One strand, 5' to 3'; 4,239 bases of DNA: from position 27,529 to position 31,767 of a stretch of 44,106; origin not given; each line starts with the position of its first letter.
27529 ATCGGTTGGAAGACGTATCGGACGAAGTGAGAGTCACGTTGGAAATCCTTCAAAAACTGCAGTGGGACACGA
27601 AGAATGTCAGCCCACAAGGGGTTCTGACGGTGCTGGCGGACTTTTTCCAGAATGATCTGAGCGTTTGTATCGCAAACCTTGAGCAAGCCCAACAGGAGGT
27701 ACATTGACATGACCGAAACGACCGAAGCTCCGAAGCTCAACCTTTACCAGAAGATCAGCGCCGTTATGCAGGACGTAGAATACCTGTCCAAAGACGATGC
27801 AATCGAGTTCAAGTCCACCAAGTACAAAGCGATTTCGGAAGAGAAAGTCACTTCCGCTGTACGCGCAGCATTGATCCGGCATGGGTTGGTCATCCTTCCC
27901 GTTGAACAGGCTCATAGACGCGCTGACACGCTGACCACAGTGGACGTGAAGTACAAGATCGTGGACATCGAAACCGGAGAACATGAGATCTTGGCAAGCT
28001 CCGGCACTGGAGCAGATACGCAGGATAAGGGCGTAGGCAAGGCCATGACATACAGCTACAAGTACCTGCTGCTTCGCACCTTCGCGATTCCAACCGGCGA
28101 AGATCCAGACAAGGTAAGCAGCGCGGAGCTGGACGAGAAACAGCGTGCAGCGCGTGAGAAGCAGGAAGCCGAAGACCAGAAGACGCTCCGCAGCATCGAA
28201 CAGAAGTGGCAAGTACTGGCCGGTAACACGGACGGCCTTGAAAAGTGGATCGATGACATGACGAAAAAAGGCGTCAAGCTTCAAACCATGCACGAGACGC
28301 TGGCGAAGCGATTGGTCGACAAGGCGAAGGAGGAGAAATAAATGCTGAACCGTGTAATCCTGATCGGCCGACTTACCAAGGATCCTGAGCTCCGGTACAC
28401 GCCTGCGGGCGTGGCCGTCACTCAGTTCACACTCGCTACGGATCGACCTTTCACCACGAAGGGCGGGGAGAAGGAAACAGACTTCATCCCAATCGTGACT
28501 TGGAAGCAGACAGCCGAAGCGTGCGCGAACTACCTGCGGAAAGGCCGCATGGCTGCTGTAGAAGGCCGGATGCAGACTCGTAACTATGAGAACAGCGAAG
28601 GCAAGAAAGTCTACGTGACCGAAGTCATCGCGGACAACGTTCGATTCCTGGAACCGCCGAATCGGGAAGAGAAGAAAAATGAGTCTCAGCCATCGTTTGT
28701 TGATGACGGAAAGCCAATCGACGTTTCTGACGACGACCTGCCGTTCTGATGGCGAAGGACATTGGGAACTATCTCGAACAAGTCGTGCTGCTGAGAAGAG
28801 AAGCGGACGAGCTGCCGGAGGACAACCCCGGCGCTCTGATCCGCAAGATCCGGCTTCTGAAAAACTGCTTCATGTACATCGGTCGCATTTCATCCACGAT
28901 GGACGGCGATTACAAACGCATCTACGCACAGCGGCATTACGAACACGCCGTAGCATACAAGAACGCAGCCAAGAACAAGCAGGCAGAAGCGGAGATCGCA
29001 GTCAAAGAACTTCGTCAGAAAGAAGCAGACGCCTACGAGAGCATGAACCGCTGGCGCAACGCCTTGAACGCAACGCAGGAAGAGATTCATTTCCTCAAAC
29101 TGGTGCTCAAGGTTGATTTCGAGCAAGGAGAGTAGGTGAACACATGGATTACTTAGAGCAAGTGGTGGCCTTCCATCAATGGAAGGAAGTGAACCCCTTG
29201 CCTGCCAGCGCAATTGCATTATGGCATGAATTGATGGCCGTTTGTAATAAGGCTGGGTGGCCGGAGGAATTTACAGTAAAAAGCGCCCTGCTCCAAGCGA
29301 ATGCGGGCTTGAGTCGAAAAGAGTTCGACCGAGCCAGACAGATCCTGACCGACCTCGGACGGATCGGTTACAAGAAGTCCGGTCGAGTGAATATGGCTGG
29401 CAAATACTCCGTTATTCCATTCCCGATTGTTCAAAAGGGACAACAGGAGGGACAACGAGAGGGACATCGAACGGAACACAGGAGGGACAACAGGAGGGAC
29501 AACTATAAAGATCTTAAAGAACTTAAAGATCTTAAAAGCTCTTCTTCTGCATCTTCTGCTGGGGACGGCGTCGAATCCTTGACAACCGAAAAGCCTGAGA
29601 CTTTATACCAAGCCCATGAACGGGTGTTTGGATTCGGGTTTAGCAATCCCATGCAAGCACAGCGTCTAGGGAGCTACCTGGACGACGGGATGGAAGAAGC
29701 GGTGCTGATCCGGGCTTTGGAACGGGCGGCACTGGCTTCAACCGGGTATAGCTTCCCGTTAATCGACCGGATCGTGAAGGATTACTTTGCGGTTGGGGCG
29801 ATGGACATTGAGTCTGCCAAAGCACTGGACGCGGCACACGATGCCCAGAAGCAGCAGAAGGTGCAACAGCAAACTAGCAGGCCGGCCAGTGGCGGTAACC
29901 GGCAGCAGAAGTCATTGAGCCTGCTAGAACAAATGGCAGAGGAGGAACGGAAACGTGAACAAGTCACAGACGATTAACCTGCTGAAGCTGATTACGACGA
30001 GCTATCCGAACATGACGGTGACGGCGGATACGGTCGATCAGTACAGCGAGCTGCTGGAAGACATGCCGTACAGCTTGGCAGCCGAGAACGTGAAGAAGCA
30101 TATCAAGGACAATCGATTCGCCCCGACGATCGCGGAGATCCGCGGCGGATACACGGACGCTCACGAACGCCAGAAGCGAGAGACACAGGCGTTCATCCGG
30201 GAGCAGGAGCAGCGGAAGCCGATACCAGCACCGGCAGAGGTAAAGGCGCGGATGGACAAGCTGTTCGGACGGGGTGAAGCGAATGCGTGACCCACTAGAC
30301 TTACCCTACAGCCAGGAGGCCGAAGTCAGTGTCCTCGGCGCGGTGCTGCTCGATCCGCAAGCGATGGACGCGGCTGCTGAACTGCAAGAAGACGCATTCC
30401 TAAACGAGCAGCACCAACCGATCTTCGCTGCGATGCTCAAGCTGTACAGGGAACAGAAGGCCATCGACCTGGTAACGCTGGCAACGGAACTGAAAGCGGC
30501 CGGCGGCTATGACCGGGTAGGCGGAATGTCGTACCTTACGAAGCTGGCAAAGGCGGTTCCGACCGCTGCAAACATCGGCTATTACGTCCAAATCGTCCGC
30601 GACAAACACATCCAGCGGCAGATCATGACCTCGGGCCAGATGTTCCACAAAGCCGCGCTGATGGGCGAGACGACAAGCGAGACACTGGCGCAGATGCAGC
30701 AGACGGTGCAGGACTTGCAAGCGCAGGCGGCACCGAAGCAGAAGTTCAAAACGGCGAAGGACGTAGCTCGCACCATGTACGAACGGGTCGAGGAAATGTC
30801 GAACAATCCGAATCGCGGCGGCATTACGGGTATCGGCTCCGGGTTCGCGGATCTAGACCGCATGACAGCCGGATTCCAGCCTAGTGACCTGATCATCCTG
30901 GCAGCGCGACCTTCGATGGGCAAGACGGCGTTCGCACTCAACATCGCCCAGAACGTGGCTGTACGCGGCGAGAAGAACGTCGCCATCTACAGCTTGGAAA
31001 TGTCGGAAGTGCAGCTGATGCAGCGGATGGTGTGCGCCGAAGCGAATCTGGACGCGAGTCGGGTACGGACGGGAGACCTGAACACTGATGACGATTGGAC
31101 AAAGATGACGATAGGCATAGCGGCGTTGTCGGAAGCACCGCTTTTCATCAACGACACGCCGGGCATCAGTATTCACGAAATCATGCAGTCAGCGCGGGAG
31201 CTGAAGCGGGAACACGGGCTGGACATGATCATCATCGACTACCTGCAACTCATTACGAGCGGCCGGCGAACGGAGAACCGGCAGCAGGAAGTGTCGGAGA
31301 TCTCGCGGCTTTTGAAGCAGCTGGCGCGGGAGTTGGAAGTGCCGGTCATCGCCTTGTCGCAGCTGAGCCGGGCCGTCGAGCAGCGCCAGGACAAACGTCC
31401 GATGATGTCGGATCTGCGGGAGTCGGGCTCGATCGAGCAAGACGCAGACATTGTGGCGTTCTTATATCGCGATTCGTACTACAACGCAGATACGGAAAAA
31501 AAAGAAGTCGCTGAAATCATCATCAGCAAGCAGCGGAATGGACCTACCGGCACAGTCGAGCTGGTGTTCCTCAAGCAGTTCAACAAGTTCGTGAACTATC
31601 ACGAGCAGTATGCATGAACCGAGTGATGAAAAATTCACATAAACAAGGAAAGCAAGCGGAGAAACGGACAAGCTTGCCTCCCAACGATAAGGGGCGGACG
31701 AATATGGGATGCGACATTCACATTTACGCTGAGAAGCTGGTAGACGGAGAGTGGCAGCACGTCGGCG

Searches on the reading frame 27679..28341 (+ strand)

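Call 62: search_protein_families(library=pfam, proteins=[window:27679-28341:+], max_evalue=0.001)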
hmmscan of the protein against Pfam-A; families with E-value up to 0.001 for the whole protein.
window:27679-28341:+ (220 aa): 1 family
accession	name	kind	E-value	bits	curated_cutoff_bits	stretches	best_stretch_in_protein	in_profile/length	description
PF04404.17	ERF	-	2.8e-18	66.8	25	1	23-169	2-150/153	ERF superfamily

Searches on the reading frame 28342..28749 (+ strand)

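Call 62: search_protein_families(library=pfam, proteins=[window:28342-28749:+], max_evalue=0.001)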
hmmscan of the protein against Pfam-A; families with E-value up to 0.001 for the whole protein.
window:28342-28749:+ (135 aa): 2 families
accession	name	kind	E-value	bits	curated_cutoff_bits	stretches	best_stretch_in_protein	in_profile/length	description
PF00436.31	SSB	-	4.3e-36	123.6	26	1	2-103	1-104/104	Single-strand binding protein family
PF22657.2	SSB_1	-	6.9e-07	29.8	27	1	3-82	1-80/91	Another single-strand binding protein family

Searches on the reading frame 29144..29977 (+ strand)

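Call 62: search_protein_families(library=pfam, proteins=[window:29144-29977:+], max_evalue=0.001)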
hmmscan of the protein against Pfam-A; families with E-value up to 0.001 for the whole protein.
window:29144-29977:+ (277 aa): 1 family
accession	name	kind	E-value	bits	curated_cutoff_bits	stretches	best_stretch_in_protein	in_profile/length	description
PF07261.16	DnaB_2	-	0.00033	20.7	22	1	166-227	11-72/74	Replication initiation and membrane attachment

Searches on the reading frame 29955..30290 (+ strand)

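Call 62: search_protein_families(library=pfam, proteins=[window:29955-30290:+], max_evalue=0.001)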
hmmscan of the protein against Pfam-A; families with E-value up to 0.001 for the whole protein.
window:29955-30290:+ (111 aa): 1 family
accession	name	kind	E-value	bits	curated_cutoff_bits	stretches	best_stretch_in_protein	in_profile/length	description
PF11417.13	Inhibitor_G39P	-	0.00017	22.5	22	1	2-62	1-68/69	Loader and inhibitor of phage G40P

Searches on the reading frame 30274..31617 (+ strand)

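Call 62: search_protein_families(library=pfam, proteins=[window:30274-31617:+], max_evalue=0.001)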
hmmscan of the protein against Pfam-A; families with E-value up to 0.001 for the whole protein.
window:30274-31617:+ (447 aa): 4 families
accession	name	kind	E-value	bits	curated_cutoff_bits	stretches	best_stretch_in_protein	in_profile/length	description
PF03796.21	DnaB_C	-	7.5e-115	383.1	27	1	186-441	1-255/255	DnaB-like helicase C terminal domain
PF00772.26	DnaB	-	1.4e-31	109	23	1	10-110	2-103/103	DnaB-like helicase N terminal domain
PF13481.12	AAA_25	-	1.7e-13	51.1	27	1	204-364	33-190/195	AAA domain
PF06745.19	ATPase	-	2.1e-06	27.7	26.6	1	189-371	3-169/231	KaiC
